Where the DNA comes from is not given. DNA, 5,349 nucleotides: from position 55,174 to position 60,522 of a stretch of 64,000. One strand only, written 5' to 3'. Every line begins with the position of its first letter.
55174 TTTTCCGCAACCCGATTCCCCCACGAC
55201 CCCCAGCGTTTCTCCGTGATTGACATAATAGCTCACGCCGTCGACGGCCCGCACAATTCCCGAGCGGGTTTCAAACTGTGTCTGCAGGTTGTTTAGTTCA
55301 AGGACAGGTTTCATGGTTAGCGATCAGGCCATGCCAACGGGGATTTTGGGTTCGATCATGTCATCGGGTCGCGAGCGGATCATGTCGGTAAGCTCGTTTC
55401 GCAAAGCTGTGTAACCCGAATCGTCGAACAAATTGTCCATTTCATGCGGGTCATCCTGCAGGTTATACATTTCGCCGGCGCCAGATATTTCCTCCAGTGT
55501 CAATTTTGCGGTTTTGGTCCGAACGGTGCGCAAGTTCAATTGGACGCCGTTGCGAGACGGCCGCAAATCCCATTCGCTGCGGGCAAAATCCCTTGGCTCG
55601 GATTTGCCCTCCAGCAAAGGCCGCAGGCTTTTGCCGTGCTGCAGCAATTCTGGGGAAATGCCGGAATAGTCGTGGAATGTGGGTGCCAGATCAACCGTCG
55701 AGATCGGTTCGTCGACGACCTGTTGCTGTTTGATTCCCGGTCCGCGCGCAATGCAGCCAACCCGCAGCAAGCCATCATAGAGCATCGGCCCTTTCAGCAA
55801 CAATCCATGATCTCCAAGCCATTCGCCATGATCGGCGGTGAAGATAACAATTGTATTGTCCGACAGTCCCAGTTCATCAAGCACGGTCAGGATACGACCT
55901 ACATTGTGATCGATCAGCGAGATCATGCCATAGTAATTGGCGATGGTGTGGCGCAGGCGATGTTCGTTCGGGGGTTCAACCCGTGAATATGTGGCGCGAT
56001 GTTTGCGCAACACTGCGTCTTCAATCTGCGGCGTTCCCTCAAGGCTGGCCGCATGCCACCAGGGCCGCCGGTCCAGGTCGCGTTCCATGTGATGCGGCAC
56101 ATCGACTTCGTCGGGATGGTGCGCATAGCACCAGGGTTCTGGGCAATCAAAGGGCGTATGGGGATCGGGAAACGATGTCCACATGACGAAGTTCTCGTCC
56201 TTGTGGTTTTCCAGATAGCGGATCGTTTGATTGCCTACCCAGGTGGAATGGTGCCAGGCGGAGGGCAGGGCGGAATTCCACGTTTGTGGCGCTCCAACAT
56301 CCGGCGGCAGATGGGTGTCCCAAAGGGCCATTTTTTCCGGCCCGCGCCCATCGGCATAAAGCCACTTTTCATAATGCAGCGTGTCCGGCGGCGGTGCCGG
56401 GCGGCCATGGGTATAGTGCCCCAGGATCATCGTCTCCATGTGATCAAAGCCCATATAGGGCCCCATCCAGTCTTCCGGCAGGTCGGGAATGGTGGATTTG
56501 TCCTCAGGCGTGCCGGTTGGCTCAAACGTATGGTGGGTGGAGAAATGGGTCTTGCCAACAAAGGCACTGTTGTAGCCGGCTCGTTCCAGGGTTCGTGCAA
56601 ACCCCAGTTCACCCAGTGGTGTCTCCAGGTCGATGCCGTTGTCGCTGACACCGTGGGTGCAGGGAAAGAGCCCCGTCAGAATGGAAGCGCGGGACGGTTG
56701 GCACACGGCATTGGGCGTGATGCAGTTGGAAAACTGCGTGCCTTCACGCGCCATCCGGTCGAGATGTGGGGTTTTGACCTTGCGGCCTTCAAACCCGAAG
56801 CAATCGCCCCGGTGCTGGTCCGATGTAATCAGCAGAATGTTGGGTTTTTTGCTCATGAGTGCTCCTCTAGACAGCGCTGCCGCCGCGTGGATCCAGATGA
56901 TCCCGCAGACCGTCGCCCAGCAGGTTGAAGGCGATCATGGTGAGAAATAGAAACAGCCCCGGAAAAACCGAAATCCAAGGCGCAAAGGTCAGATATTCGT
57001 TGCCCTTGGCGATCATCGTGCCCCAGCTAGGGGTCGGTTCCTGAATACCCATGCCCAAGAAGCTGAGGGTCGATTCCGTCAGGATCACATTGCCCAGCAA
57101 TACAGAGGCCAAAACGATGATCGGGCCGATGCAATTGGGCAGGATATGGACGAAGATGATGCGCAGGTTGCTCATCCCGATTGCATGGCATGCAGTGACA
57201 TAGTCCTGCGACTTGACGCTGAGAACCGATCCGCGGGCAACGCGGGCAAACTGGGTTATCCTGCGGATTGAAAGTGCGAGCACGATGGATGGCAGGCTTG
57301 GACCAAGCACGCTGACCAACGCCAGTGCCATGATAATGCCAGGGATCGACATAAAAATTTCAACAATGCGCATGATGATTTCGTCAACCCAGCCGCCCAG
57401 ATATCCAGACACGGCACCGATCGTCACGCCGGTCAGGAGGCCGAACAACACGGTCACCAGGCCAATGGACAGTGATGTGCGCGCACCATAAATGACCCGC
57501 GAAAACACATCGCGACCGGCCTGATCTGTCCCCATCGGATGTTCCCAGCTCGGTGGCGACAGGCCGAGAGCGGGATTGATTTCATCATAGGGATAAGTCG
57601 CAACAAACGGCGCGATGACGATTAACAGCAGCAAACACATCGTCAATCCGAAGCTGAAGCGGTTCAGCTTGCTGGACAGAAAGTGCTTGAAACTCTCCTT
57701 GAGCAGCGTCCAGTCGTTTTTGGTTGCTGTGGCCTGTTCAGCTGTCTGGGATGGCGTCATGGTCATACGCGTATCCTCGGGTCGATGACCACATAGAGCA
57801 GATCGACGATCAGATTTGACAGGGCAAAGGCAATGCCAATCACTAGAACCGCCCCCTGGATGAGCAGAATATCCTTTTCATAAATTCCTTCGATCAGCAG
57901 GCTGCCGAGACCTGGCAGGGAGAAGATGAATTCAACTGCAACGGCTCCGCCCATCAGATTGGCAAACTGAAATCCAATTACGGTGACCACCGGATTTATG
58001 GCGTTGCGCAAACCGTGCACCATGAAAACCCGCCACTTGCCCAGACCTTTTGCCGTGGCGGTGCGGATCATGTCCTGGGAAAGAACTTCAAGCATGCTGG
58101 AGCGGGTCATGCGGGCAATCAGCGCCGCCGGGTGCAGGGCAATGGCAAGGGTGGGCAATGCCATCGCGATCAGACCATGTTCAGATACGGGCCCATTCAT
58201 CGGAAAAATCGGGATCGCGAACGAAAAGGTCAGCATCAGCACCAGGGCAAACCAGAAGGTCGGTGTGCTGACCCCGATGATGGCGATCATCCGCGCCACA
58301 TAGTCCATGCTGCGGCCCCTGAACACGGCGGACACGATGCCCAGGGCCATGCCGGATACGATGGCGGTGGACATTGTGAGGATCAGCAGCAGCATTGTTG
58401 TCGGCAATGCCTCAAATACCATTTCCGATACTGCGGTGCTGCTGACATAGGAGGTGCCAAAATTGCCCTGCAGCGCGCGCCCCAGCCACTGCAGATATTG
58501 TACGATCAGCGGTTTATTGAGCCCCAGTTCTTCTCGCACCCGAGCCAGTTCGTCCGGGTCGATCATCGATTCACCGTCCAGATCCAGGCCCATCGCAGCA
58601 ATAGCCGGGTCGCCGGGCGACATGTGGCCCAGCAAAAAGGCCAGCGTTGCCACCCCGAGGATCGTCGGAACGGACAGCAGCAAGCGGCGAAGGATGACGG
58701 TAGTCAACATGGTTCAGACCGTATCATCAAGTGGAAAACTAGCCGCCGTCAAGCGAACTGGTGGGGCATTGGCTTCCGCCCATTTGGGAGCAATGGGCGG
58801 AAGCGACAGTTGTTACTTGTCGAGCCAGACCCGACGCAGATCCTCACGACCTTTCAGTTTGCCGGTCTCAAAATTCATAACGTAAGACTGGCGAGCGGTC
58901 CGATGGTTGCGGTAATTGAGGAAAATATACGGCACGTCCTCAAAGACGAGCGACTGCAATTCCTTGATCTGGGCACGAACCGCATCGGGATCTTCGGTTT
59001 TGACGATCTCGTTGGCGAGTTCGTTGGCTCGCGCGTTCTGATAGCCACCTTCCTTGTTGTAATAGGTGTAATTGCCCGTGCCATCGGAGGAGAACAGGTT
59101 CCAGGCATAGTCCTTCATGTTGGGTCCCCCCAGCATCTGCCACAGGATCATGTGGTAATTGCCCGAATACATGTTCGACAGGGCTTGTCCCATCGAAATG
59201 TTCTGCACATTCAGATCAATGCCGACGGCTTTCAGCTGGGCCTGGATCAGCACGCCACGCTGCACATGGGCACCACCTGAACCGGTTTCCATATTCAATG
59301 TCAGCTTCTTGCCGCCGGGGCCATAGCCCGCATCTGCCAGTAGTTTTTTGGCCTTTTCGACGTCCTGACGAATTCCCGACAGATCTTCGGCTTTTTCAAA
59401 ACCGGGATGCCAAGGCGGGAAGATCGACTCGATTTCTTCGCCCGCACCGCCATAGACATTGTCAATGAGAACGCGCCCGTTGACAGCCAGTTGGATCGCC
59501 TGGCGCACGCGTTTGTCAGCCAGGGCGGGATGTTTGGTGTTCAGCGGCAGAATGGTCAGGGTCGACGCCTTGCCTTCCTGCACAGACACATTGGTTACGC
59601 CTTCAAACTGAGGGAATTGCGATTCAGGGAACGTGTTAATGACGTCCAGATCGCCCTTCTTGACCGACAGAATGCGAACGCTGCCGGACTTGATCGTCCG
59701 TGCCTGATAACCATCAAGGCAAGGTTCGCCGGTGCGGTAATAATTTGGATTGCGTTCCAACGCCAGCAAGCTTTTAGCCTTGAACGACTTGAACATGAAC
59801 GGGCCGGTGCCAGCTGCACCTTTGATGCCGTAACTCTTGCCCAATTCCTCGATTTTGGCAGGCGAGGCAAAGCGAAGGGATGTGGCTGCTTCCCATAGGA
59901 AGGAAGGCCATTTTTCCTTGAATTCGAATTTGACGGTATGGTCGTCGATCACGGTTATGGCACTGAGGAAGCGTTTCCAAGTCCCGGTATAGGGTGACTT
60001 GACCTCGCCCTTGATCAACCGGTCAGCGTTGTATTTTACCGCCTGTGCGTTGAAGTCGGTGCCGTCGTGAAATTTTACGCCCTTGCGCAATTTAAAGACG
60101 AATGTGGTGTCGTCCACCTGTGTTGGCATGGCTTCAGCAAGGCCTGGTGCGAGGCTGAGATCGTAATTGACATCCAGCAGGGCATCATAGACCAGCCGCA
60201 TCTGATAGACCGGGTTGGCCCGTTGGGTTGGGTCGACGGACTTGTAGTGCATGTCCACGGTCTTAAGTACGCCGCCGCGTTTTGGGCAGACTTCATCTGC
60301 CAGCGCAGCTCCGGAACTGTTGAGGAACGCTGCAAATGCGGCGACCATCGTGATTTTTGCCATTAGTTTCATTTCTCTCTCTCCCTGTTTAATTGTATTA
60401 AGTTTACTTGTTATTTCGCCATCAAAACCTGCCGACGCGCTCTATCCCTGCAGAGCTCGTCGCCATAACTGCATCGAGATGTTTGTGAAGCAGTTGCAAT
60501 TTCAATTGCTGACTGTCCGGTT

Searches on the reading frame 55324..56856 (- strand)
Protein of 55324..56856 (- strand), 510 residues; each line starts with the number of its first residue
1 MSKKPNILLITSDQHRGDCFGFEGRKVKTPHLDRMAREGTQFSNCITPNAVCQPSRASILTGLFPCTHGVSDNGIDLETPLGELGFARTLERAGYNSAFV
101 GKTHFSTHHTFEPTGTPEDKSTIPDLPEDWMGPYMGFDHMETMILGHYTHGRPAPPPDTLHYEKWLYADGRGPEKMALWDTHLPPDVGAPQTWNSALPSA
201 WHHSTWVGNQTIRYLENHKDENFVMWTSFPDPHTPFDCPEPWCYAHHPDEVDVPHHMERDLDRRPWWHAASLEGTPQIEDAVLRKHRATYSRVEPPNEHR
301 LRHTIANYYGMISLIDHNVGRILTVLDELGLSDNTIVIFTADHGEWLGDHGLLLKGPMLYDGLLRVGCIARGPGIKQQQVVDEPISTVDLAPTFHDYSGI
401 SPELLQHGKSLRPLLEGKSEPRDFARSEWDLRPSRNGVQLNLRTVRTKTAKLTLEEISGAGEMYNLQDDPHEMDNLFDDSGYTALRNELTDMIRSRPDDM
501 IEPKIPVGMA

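Call 43: search_protein_families(library=ncbifam, proteins=[window:55324-56856:-], max_evalue=1e-10)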
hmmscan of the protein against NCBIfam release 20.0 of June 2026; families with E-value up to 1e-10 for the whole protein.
window:55324-56856:- (510 aa): 4 families
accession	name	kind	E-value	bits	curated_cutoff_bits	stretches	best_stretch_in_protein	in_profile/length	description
NF010322.0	PRK13759.1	equivalog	5.3e-68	229.7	481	2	162-497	143-461/486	arylsulfatase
TIGR03417.1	chol_sulfatase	equivalog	1.3e-52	179.3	433.45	2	217-496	179-439/500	choline-sulfatase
NF045661.1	HdlasePehA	equivalog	1.4e-51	175.7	900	1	4-489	2-477/506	phosphoric/sulfuric ester hydrolase PehA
NF052527.1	Mn_arylsulf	exception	2.8e-38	132.1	850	2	197-491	173-446/479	manganese-dependent arylsulfatase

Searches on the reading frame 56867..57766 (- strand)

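Call 43: search_protein_families(library=ncbifam, proteins=[window:56867-57766:-], max_evalue=1e-10)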
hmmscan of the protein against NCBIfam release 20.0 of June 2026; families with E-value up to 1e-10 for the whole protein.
window:56867-57766:- (299 aa): 15 families
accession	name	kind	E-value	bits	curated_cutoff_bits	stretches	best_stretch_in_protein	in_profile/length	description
NF045476.1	Opp4C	equivalog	9.3e-88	294.1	350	1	23-294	4-278/278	oligopeptide ABC transporter permease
NF045474.1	Opp2C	equivalog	2.1e-85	286.1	300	1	68-292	12-236/236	nickel transporter permease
TIGR02790.1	nickel_nikC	equivalog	7.4e-84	281.4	358.45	1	43-292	9-258/258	nickel ABC transporter permease subunit NikC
NF045473.1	Opp1C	equivalog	6.2e-83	278.3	350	1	32-294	4-266/267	nickel/cobalt ABC transporter permease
NF007376.0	PRK09881.1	equivalog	2.4e-79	266.4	434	1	8-296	6-294/298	D,D-dipeptide ABC transporter permease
NF008160.0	PRK10913.1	equivalog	5e-77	259.3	483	1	9-294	6-297/300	dipeptide ABC transporter permease DppC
NF011662.0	PRK15082.1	equivalog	3.6e-76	256.4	484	1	10-294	14-299/303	glutathione ABC transporter permease GsiD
NF007738.0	PRK10417.1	equivalog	5.1e-73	246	335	1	37-294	13-270/277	nickel ABC transporter permease subunit NikC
NF045475.1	Opp3C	equivalog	9.2e-69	232.1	450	1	77-294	109-326/328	oligopeptide ABC transporter permease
NF011935.0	PRK15406.1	equivalog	5.1e-64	216.9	433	1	21-294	25-300/302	oligopeptide ABC transporter permease OppC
NF047573.1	opine_perm_CntC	exception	4.8e-63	213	440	1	27-294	3-270/271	staphylopine uptake ABC transporter permease subunit CntC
NF043080.1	MMSYN1_0166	equivalog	1.3e-45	155.7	370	1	14-294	19-304/307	oligopeptide ABC transporter permease OppC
NF011691.0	PRK15111.1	equivalog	8.1e-40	137.2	379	1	18-290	12-290/296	putrescine export ABC transporter permease SapC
NF011596.0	PRK15021.1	subfamily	5e-34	117.8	439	1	70-294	115-338/341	microcin C ABC transporter permease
NF045470.1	Opp2B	equivalog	4.4e-13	49.1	350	1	83-240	79-255/300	nickel ABC transporter permease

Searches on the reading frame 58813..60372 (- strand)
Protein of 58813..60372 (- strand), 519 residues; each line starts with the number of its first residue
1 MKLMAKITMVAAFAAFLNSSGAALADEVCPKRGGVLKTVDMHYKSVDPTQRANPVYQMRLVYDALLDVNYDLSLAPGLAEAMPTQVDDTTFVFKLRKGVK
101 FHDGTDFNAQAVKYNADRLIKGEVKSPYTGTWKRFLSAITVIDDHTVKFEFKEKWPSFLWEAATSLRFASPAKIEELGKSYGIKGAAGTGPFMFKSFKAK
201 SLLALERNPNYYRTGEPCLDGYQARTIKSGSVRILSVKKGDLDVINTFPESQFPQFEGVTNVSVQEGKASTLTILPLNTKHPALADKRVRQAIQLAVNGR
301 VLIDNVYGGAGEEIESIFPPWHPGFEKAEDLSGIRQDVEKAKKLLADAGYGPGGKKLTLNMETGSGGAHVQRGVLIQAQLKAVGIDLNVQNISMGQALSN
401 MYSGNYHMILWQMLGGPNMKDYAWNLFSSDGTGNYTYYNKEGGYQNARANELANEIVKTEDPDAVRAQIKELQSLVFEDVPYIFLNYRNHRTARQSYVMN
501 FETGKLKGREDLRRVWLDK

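Call 43: search_protein_families(library=ncbifam, proteins=[window:58813-60372:-], max_evalue=1e-10)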
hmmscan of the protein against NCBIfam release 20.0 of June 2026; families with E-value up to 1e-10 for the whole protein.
window:58813-60372:- (519 aa): 9 families
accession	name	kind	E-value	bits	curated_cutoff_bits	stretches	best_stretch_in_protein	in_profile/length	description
TIGR02294.1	nickel_nikA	equivalog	5.3e-53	180.3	393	1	47-500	20-485/501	nickel ABC transporter substrate-binding protein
NF045468.1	Opp5A_nikA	equivalog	1.5e-40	139.1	600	1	40-505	25-476/488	nickel ABC transporter substrate-binding protein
NF045467.1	Opp4A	equivalog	2.1e-40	138.5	650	1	59-511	64-550/556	oligopeptide ABC transporter substrate-binding protein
NF011942.0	PRK15413.1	equivalog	3.5e-39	134.9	594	1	35-488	30-483/512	glutathione ABC transporter substrate-binding protein GsiB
NF047575.1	opine_bind_CntA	exception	9.8e-34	116.8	800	1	59-476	63-493/535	staphylopine-dependent metal ABC transporter substrate-binding lipoprotein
TIGR04028.1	SBP_KPN_01854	hypoth_equivalog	1.1e-31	110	468.5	1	72-503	42-495/509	TIGR04028 family ABC transporter substrate-binding protein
NF011689.0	PRK15109.1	equivalog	8.9e-27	93.9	560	1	61-393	65-417/547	ABC transporter substrate-binding protein SapA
NF043070.1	DppA_dipep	equivalog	3.2e-24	85.4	1005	1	61-441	60-462/535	dipeptide ABC transporter periplasmic-binding protein DppA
NF011684.0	PRK15104.1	equivalog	3e-21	75.8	947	1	32-440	38-469/543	oligopeptide ABC transporter substrate-binding protein OppA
